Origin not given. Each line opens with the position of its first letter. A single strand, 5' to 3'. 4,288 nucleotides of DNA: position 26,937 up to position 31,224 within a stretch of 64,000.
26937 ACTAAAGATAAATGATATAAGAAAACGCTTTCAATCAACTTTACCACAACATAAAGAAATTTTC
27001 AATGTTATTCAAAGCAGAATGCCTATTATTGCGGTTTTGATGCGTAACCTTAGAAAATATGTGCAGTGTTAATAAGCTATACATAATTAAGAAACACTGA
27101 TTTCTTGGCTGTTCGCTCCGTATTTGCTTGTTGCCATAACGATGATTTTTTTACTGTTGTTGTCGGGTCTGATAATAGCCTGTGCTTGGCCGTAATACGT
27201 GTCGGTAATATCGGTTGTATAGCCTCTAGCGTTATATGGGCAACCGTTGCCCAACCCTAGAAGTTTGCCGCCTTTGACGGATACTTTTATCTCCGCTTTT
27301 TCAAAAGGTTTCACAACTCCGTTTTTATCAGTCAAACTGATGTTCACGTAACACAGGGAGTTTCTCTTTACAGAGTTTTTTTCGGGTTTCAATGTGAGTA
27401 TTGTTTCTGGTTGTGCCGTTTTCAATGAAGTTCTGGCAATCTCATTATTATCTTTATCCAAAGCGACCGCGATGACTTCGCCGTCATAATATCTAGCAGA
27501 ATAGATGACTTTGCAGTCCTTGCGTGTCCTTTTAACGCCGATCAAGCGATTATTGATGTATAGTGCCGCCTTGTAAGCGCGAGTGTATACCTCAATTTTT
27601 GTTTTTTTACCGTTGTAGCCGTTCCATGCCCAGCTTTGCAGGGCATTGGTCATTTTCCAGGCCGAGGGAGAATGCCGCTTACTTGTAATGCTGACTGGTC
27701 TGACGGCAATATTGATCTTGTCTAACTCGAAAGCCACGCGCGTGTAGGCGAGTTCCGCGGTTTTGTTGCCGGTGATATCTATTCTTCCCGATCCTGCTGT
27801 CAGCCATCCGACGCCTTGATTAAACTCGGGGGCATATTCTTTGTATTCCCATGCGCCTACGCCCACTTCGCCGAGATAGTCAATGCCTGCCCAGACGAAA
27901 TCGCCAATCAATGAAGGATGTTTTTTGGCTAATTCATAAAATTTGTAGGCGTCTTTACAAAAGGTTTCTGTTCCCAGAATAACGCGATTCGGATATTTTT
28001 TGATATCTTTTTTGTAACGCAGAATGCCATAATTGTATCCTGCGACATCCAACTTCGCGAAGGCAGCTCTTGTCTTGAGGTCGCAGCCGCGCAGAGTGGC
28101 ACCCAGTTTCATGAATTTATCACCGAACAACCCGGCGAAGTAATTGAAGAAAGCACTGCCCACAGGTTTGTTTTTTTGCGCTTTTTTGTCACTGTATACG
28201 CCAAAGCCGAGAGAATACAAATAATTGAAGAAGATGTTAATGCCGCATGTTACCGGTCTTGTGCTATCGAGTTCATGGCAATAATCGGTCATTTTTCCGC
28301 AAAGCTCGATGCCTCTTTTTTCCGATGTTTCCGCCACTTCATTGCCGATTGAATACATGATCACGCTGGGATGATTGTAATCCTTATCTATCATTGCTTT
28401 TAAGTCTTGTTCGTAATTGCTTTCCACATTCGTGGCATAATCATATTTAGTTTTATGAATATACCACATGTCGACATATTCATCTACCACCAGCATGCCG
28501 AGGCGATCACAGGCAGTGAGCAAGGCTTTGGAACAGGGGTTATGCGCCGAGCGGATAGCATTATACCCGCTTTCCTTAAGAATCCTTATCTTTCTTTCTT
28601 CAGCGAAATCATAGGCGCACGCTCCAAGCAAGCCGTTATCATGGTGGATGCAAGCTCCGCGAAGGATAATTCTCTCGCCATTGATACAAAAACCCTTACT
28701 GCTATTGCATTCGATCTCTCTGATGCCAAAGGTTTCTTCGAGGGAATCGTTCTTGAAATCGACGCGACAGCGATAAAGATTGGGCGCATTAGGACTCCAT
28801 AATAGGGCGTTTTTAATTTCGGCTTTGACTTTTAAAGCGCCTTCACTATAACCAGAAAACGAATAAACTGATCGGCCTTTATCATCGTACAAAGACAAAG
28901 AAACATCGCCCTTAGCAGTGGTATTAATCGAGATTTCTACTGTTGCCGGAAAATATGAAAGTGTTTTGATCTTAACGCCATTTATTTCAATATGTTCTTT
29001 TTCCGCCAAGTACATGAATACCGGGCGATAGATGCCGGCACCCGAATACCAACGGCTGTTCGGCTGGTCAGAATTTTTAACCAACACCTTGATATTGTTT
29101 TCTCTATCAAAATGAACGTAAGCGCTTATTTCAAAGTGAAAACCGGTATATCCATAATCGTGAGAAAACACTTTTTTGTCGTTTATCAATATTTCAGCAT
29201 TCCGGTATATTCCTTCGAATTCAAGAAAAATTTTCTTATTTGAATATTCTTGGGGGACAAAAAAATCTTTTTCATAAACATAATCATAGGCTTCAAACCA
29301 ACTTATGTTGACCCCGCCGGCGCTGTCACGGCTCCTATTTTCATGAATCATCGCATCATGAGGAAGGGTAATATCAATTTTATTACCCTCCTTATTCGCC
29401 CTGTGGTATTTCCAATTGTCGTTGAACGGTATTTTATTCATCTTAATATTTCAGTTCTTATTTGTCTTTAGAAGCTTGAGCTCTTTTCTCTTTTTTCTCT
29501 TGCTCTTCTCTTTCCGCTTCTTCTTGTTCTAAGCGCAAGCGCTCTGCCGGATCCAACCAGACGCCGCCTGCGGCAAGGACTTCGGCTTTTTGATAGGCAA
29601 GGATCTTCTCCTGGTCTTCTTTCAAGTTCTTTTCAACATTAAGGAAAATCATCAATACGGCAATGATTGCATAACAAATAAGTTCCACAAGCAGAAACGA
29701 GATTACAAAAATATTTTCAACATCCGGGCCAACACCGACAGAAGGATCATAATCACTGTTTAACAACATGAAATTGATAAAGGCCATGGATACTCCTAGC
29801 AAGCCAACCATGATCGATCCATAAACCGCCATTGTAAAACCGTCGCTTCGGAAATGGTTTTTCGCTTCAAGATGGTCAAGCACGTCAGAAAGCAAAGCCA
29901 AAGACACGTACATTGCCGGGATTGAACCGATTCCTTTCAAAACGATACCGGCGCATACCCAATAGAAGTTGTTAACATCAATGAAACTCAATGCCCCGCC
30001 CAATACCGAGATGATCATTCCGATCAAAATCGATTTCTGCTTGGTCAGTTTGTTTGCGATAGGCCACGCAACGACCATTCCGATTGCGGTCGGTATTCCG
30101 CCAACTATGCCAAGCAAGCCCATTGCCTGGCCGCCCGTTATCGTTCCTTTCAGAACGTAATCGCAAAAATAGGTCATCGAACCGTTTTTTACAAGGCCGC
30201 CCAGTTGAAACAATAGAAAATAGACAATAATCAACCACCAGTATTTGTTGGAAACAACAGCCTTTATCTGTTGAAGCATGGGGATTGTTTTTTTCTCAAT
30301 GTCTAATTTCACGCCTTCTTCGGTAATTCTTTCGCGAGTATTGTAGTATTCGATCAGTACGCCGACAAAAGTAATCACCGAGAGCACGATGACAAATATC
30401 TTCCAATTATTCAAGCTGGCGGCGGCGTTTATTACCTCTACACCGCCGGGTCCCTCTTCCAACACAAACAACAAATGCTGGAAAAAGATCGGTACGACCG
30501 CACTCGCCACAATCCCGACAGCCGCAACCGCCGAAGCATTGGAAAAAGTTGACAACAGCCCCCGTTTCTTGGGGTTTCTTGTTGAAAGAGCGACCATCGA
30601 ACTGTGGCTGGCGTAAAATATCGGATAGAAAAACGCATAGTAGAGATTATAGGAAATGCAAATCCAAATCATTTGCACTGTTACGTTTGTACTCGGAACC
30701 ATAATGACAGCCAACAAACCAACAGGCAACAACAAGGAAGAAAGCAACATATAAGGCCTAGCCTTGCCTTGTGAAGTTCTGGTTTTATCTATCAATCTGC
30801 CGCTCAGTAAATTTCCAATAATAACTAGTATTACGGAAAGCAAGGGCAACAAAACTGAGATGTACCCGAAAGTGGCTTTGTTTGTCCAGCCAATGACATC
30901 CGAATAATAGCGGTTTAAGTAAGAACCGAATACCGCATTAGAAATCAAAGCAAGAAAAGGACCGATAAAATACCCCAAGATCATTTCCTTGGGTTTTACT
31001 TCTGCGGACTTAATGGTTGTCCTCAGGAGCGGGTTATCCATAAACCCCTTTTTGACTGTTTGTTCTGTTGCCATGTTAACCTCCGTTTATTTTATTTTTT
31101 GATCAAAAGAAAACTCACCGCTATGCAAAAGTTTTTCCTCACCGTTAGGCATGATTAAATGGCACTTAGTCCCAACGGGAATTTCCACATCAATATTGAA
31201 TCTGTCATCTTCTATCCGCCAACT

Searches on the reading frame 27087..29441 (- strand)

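Call 19: search_protein_families(library=pfam, proteins=[window:27087-29441:-], max_evalue=0.001)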
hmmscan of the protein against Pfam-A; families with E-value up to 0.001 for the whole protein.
window:27087-29441:- (784 aa): 6 families
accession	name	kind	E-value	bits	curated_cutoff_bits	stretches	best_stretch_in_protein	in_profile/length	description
PF02836.23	Glyco_hydro_2_C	-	5.6e-24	85.3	21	1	249-412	6-173/302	Glycosyl hydrolases family 2, TIM barrel domain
PF18565.7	Glyco_hydro2_C5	-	1.9e-16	60.2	32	1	682-773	1-95/103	Glycoside hydrolase family 2 C-terminal domain 5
PF02837.24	Glyco_hydro_2_N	-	6.8e-15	55.8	28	1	54-144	67-166/169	Glycosyl hydrolases family 2, sugar binding domain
PF16355.11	DUF4982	-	9.5e-11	41.9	23.9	1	611-669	1-61/61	Domain of unknown function (DUF4982)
PF22666.2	Glyco_hydro_2_N2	-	1.9e-10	41.5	27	1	45-124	41-120/167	Glycosyl hydrolase 2 galactose-binding domain-like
PF00703.27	Glyco_hydro_2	-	4.5e-08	34.3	23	1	168-241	20-109/109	Glycosyl hydrolases family 2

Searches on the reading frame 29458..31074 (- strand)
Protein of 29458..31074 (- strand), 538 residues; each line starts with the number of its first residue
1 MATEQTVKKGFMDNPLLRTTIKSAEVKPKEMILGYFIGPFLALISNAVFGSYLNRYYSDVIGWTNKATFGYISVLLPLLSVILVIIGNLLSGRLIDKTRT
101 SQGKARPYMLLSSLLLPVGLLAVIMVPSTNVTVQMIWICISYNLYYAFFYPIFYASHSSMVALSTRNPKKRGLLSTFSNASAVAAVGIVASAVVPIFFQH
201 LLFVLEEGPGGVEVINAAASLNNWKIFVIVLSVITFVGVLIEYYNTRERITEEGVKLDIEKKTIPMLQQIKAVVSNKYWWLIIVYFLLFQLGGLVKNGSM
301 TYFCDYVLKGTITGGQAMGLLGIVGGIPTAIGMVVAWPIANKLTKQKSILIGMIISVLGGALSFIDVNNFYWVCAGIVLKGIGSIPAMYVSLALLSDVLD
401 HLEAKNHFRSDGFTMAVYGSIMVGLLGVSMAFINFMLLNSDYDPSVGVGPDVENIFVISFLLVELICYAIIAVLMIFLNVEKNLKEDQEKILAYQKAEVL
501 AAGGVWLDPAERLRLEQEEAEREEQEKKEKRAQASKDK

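Call 19: search_protein_families(library=pfam, proteins=[window:29458-31074:-], max_evalue=0.001)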
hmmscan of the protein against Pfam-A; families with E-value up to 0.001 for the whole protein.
window:29458-31074:- (538 aa): 2 families
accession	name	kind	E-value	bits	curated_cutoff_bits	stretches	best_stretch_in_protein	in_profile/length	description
PF13347.12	MFS_2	-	5.4e-65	220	27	1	34-481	1-426/427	MFS/sugar transport protein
PF07690.21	MFS_1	-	2.7e-11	43.4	33.4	1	29-189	203-345/347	Major Facilitator Superfamily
